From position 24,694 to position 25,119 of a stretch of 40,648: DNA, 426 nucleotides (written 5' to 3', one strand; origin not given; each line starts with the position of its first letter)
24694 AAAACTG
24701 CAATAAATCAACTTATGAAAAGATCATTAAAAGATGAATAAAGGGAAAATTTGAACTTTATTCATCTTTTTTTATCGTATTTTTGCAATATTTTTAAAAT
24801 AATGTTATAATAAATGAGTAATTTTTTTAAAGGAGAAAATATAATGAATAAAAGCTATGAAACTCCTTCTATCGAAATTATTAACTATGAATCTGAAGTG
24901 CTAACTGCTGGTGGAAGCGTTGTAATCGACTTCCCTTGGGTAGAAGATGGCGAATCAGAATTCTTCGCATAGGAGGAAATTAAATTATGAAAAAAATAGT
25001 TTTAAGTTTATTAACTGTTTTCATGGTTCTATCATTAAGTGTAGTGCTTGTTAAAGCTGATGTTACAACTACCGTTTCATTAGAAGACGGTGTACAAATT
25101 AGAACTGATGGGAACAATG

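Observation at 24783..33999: Tandemly duplicated two-gene cassette: promoter - micro-ORF - giant secreted amidase protein - terminator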

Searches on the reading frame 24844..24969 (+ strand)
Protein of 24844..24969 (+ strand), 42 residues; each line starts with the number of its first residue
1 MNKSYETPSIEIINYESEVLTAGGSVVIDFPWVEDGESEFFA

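Call 9: search_protein_families(library=pfam, proteins=[window:24844-24969:+], max_evalue=0.1)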
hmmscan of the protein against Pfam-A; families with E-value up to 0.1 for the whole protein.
window:24844-24969:+ (42 aa): 0 families

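Call 10: search_protein_families(library=ncbifam, proteins=[window:24844-24969:+], max_evalue=0.1)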
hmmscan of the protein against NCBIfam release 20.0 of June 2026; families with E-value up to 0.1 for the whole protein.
window:24844-24969:+ (42 aa): 0 families

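Call 15: find_homologous_proteins(query=A1, max_evalue=10)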
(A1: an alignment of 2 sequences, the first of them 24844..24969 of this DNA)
Query A1 (2 sequences) (42 aa, profile of the alignment): 23 proteins with E <= 10 among 23 candidates.
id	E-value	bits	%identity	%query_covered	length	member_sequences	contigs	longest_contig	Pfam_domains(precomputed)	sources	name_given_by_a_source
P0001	7.3e-25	104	61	98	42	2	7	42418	-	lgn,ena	-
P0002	2.2e-24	102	90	100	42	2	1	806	-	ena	-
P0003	8.1e-24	101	81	100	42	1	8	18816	-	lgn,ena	-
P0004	3.5e-23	99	79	100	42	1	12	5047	-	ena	-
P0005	4.1e-23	98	74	100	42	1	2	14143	-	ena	-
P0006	4.4e-23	98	79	100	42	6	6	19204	-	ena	-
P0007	1.1e-22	97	79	100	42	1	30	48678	-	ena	-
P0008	1.6e-22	96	76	100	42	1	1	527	-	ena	-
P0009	1.4e-21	93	87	93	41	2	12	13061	-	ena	-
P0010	1.8e-21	93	80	98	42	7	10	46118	-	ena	-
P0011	2.7e-21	93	73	98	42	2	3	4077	-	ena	-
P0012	2.7e-21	92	85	93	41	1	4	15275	-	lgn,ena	-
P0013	5.3e-21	92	85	95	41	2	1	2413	-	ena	-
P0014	1.4e-20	90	76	98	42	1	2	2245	-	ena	-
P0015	2.1e-20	90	80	98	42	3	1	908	-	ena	-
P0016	2.3e-20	89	81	100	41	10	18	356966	-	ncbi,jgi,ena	-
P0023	2.7e-12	64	59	98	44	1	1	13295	-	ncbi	-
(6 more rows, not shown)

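Call 18: find_encoding_contigs(protein=P0016, flank=10000, max_places=6)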
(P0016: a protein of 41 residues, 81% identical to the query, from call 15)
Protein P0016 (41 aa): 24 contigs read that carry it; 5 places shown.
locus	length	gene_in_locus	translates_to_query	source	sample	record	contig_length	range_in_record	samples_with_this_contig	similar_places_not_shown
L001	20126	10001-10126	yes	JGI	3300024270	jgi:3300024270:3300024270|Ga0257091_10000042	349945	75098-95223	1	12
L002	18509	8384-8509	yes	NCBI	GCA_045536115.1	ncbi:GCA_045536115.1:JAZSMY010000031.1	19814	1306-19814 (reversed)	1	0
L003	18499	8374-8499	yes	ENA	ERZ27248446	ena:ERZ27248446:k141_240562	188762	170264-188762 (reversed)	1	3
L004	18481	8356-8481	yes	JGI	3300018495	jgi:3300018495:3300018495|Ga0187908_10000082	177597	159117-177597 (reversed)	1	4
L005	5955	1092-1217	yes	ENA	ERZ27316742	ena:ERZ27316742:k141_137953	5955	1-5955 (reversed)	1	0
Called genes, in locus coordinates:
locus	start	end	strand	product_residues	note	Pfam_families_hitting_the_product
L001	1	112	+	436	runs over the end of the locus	PF00009:GTP_EFTU, PF01926:MMR_HSR1, PF02421:FeoB_N, PF00009:GTP_EFTU, PF01926:MMR_HSR1, PF02421:FeoB_N, PF04548:AIG1 (weak), PF14714:KH_dom-like, +5 more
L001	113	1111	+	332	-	PF01210:NAD_Gly3P_dh_N, PF03721:UDPG_MGDP_dh_N (faint), PF03807:F420_oxidored, PF07479:NAD_Gly3P_dh_C, PF20618:GPD_NAD_C_bact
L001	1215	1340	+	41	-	-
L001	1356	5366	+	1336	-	PF09479:Flg_new (weak), PF02368:Big_2, PF26182:Ig_NUP210_5th (weak), PF01510:Amidase_2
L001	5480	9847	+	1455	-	PF09479:Flg_new (weak), PF02368:Big_2, PF01510:Amidase_2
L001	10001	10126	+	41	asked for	-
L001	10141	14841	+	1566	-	PF18998:Flg_new_2 (faint), PF09479:Flg_new, PF02368:Big_2 (weak), PF01510:Amidase_2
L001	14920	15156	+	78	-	PF14069:SpoVIF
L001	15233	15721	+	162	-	PF02620:YceD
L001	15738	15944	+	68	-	PF01783:Ribosomal_L32p, PF13248:Zn_ribbon_3 (weak)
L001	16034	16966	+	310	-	PF01795:Methyltransf_5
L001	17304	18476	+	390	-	PF01610:DDE_Tnp_ISL3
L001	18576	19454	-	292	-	PF01263:Aldose_epim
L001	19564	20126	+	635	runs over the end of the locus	PF03717:PBP_dimer, PF00905:Transpeptidase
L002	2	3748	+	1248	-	?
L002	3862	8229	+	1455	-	PF09479:Flg_new (weak), PF02368:Big_2, PF01510:Amidase_2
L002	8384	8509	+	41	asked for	-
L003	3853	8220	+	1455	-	PF09479:Flg_new (weak), PF02368:Big_2, PF01510:Amidase_2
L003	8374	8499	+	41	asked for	-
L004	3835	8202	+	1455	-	PF09479:Flg_new (weak), PF02368:Big_2, PF01510:Amidase_2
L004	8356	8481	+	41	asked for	-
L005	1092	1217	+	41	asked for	-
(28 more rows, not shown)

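Call 21: find_related_loci(query=A2, collection=genome_contigs, flank=10000)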
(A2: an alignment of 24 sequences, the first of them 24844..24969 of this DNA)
Query A2 (42 aa) in genome_contigs; peptide patterns used: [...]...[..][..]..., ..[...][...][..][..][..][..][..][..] (x = any residue, [..] = any of these).
70 stretches matched a pattern; 8 encode a relative of the query (tblastn E <= 1e-3); 7 distinct loci.
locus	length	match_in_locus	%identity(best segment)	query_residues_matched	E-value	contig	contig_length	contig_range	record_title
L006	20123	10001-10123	83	1-42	3e-19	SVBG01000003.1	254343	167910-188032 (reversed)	MAG: Erysipelotrichaceae bacterium isolate SIG222 NODE_98_length_254343_cov_6.826864, whole genome shotgun sequence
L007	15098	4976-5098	81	1-42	6e-18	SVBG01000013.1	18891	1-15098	MAG: Erysipelotrichaceae bacterium isolate SIG222 NODE_11871_length_18891_cov_7.308836, whole genome shotgun sequence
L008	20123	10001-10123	81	1-42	8e-18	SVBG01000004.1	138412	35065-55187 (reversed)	MAG: Erysipelotrichaceae bacterium isolate SIG222 NODE_526_length_138412_cov_9.851358, whole genome shotgun sequence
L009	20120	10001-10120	78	1-41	4e-17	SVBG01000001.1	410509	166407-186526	MAG: Erysipelotrichaceae bacterium isolate SIG222 NODE_14_length_410509_cov_9.107456, whole genome shotgun sequence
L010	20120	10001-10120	73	1-41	6e-16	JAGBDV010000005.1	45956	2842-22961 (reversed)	MAG: Bacilli bacterium isolate RGIG9028 Water_deer_Rectum-4__c34289, whole genome shotgun sequence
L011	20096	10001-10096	72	1-32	1e-12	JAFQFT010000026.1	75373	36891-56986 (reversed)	MAG: Bacilli bacterium isolate RGIG1779 Goat_Cecum-4__c268660, whole genome shotgun sequence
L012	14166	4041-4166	57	1-41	9e-6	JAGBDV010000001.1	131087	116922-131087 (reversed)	MAG: Bacilli bacterium isolate RGIG9028 Water_deer_Rectum-4__c145, whole genome shotgun sequence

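Call 29: search_protein_families(library=pfam, proteins=[L007:5117-9958:+, L008:10142-12739:+, L010:10141-15036:+, L011:6803-9220:-, L011:10144-12474:+, L012:4183-6588:+, L011:4935-6077:+, L009:10135-11097:+, L009:11218-15288:+], max_evalue=0.01)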
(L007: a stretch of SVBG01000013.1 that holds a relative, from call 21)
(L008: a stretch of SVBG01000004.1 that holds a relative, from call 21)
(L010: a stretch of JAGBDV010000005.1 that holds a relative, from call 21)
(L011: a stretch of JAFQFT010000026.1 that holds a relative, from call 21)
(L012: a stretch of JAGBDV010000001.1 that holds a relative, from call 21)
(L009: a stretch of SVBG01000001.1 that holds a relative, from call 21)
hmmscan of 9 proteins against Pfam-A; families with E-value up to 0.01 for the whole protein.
L007:5117-9958:+ (1614 aa): 1 family
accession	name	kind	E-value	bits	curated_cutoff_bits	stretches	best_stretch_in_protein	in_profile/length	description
PF09479.16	Flg_new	-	7e-58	193.1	27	6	506-568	3-65/65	Listeria-Bacteroides repeat domain (List_Bact_rpt)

L008:10142-12739:+ (866 aa): 2 families
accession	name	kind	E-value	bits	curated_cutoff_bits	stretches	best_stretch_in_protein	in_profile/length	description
PF09479.16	Flg_new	-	3.8e-20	72.2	27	3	394-456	3-65/65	Listeria-Bacteroides repeat domain (List_Bact_rpt)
PF18998.6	Flg_new_2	-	2.6e-06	27.7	23.6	0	331-390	9-72/73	Divergent InlB B-repeat domain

L010:10141-15036:+ (1632 aa): 1 family
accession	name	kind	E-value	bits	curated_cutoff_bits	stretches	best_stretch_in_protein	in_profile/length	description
PF09479.16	Flg_new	-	1.2e-56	189.1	27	6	522-584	3-65/65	Listeria-Bacteroides repeat domain (List_Bact_rpt)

L011:6803-9220:- (806 aa): 1 family
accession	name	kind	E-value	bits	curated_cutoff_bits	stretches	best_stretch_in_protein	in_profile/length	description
PF09479.16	Flg_new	-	8.1e-14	51.9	27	1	356-426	1-64/65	Listeria-Bacteroides repeat domain (List_Bact_rpt)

L011:10144-12474:+ (777 aa): 1 family
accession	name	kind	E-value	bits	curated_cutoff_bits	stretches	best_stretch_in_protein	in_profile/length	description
PF09479.16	Flg_new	-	1.3e-13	51.3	27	1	348-419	1-65/65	Listeria-Bacteroides repeat domain (List_Bact_rpt)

L012:4183-6588:+ (802 aa): 1 family
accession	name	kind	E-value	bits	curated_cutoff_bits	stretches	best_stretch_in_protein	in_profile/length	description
PF09479.16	Flg_new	-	3.8e-08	33.8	27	1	352-422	1-64/65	Listeria-Bacteroides repeat domain (List_Bact_rpt)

L011:4935-6077:+ (381 aa): 0 families

L009:10135-11097:+ (321 aa): 0 families

L009:11218-15288:+ (1357 aa): 4 families
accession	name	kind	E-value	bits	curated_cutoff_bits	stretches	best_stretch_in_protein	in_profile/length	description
PF01510.30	Amidase_2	-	8.7e-14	52.4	26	1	1068-1275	5-131/131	N-acetylmuramoyl-L-alanine amidase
PF09479.16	Flg_new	-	2.9e-11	43.7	27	2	866-906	23-65/65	Listeria-Bacteroides repeat domain (List_Bact_rpt)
PF02368.24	Big_2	-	2.5e-07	31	22.8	1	922-974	13-67/79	Bacterial Ig-like domain (group 2)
PF22359.2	Big-like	-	0.0039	17.8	27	0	942-971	2-31/48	Bacterial Ig-like domain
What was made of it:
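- Tried and rejected: Amidase-specific immunity or inhibitor: rejected on co-occurrence (call 29).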

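Call 32: search_protein_representatives(alignment_id=A2)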
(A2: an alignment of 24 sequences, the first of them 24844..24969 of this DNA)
Query: 24 sequences, 42 profile positions. Proteins with E-value up to 0.001 (for the whole library): 18; up to 1e-10: 5; up to 1e-30: 0. The best 18 are listed.
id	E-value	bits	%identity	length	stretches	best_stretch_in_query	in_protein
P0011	3.4e-23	97.1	-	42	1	1-42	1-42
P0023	2.9e-19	84.5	-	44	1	1-42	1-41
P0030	1.6e-14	69.3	-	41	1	1-42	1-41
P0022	6.7e-13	64.1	-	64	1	13-42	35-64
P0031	5.2e-11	58.1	-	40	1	1-42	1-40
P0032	1.1e-10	57.0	-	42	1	1-41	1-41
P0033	9.0e-10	54.1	-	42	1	1-40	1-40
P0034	1.2e-09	53.7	-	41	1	1-42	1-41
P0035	8.5e-09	51.0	-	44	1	1-42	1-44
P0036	5.4e-08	48.4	-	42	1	1-41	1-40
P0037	1.3e-07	47.2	-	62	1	1-24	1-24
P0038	2.3e-07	46.4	-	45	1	4-42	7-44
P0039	4.0e-07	45.6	-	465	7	24-40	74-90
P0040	7.7e-07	44.7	-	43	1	1-36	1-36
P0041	8.6e-07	44.6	-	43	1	1-42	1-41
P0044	1.5e-04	37.3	-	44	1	2-42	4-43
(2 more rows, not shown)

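Call 35: search_solved_structures(query=A2, max_evalue=10, show_alignments=3)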
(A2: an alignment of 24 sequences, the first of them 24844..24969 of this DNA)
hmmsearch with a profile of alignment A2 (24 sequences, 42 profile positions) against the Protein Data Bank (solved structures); distinct sequences matched with E-value up to 10: 7.
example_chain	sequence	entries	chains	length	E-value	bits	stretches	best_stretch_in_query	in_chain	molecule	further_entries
3tc8_A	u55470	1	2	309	0.73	12.7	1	7-22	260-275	Leucine aminopeptidase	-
6qql_A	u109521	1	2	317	1.5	11.7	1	2-17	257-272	Glutamine cyclotransferase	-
7cje_A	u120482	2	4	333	1.7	11.6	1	2-17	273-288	Glutamine cyclotransferase-related protein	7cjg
1z1y_A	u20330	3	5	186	1.9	11.4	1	12-28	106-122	ookinete surface protein Pvs25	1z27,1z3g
8ges_A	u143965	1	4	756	8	9.4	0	3-25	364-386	beta-galactosidase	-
8get_A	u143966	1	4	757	8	9.4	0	3-25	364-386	beta-galactosidase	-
6mvh_A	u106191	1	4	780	8.7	9.3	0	3-25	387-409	Beta-galactosidase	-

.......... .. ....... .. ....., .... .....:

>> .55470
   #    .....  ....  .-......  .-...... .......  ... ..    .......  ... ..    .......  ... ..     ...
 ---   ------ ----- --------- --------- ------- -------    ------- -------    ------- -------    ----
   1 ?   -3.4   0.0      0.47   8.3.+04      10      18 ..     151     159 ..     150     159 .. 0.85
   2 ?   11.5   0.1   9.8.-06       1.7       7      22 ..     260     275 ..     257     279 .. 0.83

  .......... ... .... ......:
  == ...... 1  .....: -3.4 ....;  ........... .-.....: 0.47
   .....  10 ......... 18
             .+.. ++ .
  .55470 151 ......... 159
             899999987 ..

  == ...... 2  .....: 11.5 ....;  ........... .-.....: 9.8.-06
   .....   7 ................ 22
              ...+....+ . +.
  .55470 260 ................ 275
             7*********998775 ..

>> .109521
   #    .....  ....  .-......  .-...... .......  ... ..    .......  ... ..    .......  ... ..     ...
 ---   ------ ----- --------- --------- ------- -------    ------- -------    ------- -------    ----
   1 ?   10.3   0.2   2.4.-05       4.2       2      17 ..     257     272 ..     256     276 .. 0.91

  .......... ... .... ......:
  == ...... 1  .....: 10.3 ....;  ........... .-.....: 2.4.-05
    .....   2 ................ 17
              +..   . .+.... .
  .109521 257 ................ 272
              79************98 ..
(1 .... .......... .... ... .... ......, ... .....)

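Call 46: predict_structure(alignment_id=A2)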
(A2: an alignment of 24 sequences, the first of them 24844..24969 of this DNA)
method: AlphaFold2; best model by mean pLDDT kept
length: 42 residues; sequences in the alignment: 24
mean_pLDDT: 63.5   pTM: 0.16
mean pLDDT of the five models: 63.5, 62.1, 61.1, 61.0, 58.7
residues with pLDDT >= 90: 0; 70-90: 10; 50-70: 32; < 50: 0
segments of 3 or more residues with pLDDT < 50: none
pLDDT, mean of each block of 10 residues (from residue 1): 66 64 62 64 53
secondary structure: DSSP gave nothing for this model
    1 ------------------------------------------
elements in order:
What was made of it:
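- The peptide alone is predicted to be disordered (pLDDT 63, no secondary structure, call 46). The peptide is predicted to be disordered (call 46).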

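Call 57: find_homologous_proteins(query=A5, max_evalue=1)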
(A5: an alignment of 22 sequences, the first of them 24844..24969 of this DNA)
Query A5 (22 sequences) (42 aa, profile of the alignment): 49 proteins with E <= 1 among 65 candidates.
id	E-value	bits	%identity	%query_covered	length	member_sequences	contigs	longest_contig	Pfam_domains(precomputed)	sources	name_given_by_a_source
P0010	1.8e-18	84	80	98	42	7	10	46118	-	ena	-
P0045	3.9e-18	83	73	98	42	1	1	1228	-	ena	-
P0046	6.1e-18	82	59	98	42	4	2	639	-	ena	-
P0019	6.3e-18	82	61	98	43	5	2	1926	-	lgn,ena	-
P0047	1.1e-17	81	59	98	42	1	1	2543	-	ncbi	-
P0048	1.9e-17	80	59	98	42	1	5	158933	-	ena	-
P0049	2.0e-17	80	64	98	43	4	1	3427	-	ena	-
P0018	5.3e-17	79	73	98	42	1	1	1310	-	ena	-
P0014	6.4e-17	79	76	98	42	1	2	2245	-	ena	-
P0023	7.6e-17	79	59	98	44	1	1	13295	-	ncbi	-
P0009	1.6e-16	78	87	93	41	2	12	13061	-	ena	-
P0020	3.3e-16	76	67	100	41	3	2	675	-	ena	-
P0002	3.4e-16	76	90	100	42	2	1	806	-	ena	-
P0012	3.6e-16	76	85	93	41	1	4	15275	-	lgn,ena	-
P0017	4.8e-16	76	69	93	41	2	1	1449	-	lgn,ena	-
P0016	2.5e-15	74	81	100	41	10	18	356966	-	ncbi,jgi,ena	-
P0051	3.7e-15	73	64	98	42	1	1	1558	-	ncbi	-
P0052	7.9e-15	72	44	98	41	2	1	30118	-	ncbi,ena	-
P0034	1.5e-14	71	39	98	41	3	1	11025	-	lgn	-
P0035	1.7e-14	71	40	98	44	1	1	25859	-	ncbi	-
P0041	2.6e-14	70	43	95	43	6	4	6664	-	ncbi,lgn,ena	-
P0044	1.2e-12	65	38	95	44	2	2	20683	-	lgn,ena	-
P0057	9.7e-9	53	47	83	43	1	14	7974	-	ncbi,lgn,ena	-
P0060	3.2e-6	45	52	64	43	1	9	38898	-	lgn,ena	-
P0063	1.6e-3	36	48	60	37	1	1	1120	-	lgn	-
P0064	2.5e-2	32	48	69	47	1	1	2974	-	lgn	-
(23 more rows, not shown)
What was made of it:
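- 23, 18 and 49 hits came from three protein searches, nearly all 36-47 aa (calls 15, 32, 57).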

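Call 59: find_encoding_contigs(protein=P0060, flank=6000, max_places=3)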
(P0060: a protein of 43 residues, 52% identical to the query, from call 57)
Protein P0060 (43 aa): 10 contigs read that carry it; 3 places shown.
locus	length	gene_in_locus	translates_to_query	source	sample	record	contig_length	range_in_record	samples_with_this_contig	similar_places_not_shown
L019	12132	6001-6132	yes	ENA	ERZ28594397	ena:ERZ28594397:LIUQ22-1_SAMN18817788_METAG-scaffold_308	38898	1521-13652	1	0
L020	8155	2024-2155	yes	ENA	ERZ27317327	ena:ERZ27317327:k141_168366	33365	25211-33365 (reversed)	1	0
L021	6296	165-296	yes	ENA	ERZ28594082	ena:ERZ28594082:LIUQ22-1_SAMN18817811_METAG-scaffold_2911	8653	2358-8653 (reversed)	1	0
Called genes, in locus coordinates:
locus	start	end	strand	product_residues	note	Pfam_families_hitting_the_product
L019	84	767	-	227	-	PF04542:Sigma70_r2, PF04545:Sigma70_r4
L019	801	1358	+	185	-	PF09419:PGP_phosphatase (faint), PF00702:Hydrolase (weak), PF13419:HAD_2 (weak), PF13242:Hydrolase_like (weak)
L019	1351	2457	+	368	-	PF03193:RsgA_GTPase, PF01926:MMR_HSR1, PF21516:YqeH-like_C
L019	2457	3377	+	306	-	PF01966:HD, PF02410:RsfS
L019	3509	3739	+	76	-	PF05239:PRC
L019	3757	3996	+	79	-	-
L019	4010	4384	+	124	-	PF00753:Lactamase_B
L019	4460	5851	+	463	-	PF01510:Amidase_2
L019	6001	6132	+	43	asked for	-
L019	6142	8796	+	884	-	PF09479:Flg_new (faint)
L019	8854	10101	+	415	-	PF20578:aBig_2 (weak), PF00704:Glyco_hydro_18, PF23916:TIM-barrel_EndoS (weak)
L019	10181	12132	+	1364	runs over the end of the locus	PF09479:Flg_new (weak), PF02368:Big_2 (weak), PF01510:Amidase_2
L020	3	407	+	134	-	?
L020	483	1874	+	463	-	PF01510:Amidase_2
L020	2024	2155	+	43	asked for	-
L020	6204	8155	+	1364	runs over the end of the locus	PF09479:Flg_new (weak), PF02368:Big_2 (weak), PF01510:Amidase_2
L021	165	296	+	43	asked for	-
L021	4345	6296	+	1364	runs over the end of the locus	PF09479:Flg_new (weak), PF02368:Big_2 (weak), PF01510:Amidase_2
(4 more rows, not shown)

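Call 60: find_encoding_contigs(protein=P0052, flank=6000, max_places=2)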
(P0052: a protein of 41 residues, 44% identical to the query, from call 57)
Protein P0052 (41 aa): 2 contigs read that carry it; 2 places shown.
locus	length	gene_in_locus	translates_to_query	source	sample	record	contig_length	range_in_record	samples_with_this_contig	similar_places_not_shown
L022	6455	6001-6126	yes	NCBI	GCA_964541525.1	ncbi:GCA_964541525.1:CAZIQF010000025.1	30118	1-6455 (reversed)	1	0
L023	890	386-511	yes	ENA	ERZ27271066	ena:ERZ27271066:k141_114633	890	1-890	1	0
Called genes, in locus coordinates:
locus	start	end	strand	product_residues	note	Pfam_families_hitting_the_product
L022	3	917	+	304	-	-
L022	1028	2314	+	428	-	PF02056:Glyco_hydro_4, PF11975:Glyco_hydro_4C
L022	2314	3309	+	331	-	PF00480:ROK (faint), PF01869:BcrAD_BadFG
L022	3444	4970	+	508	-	PF07556:DUF1538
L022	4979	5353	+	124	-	-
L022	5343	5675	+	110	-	PF00543:P-II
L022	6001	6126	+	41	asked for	-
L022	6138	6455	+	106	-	?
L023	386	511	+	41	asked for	-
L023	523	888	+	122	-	?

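Call 61: find_encoding_contigs(protein=P0035, flank=6000, max_places=2)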
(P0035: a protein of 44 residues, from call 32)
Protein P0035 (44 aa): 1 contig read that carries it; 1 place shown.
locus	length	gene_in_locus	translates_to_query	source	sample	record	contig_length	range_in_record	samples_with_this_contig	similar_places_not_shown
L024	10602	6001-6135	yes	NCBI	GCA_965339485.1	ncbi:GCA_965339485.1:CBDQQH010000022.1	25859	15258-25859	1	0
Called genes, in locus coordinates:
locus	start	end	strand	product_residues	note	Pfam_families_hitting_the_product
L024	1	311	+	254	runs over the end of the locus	PF00557:Peptidase_M24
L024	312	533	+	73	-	PF01176:eIF-1a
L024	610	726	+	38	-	PF00444:Ribosomal_L36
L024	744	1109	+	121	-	PF00416:Ribosomal_S13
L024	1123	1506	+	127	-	PF00411:Ribosomal_S11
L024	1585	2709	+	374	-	PF01193:RNA_pol_L, PF01000:RNA_pol_A_bac, PF03118:RNA_pol_A_CTD, PF26169:HHH_XRCC3_RpoA (weak)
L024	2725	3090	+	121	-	PF01196:Ribosomal_L17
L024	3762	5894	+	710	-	PF09479:Flg_new (faint)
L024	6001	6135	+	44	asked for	-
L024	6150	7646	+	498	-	-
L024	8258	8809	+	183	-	PF00078:RVT_1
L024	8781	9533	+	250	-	PF00078:RVT_1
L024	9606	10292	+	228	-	PF02163:Peptidase_M50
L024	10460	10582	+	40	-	-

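Call 71: find_encoding_contigs(protein=P0064, flank=5000, max_places=3)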
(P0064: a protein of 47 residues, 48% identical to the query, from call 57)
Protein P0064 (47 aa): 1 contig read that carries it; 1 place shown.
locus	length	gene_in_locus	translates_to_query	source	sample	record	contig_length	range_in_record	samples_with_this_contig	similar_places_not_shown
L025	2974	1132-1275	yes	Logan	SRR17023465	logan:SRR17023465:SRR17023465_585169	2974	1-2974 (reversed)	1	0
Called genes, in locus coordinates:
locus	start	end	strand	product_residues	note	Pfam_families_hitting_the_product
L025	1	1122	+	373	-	?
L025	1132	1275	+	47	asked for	-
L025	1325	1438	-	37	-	-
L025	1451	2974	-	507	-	?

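Call 72: find_encoding_contigs(protein=P0063, flank=5000, max_places=3)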
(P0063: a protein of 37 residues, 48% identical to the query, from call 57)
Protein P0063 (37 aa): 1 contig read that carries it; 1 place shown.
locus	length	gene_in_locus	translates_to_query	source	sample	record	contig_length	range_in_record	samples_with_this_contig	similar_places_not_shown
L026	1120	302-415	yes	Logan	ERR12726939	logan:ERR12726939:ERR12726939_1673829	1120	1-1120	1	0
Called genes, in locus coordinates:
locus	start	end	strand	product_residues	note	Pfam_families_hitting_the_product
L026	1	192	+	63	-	?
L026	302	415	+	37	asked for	-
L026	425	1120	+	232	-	?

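Call 73: find_encoding_contigs(protein=P0044, flank=6000, max_places=2)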
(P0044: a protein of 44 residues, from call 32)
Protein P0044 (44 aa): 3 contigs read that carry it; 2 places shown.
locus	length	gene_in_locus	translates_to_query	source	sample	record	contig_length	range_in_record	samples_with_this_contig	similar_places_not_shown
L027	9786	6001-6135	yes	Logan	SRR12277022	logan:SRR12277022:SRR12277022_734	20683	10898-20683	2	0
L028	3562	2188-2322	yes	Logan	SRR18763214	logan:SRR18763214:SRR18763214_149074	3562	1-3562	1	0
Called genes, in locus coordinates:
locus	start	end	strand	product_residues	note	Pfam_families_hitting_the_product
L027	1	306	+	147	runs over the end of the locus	PF00828:Ribosomal_L27A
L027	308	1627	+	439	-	PF00344:SecY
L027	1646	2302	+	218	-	PF00406:ADK, PF13207:AAA_17, PF05191:ADK_lid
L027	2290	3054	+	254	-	PF00557:Peptidase_M24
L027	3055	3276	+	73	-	PF01176:eIF-1a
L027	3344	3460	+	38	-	PF00444:Ribosomal_L36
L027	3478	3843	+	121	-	PF00416:Ribosomal_S13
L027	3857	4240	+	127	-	PF00411:Ribosomal_S11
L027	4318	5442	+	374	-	PF01193:RNA_pol_L, PF01000:RNA_pol_A_bac, PF03118:RNA_pol_A_CTD, PF26169:HHH_XRCC3_RpoA (faint)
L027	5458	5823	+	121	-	PF01196:Ribosomal_L17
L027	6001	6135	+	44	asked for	-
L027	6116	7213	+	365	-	-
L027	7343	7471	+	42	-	-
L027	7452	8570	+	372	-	-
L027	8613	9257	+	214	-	PF02163:Peptidase_M50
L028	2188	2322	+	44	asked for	-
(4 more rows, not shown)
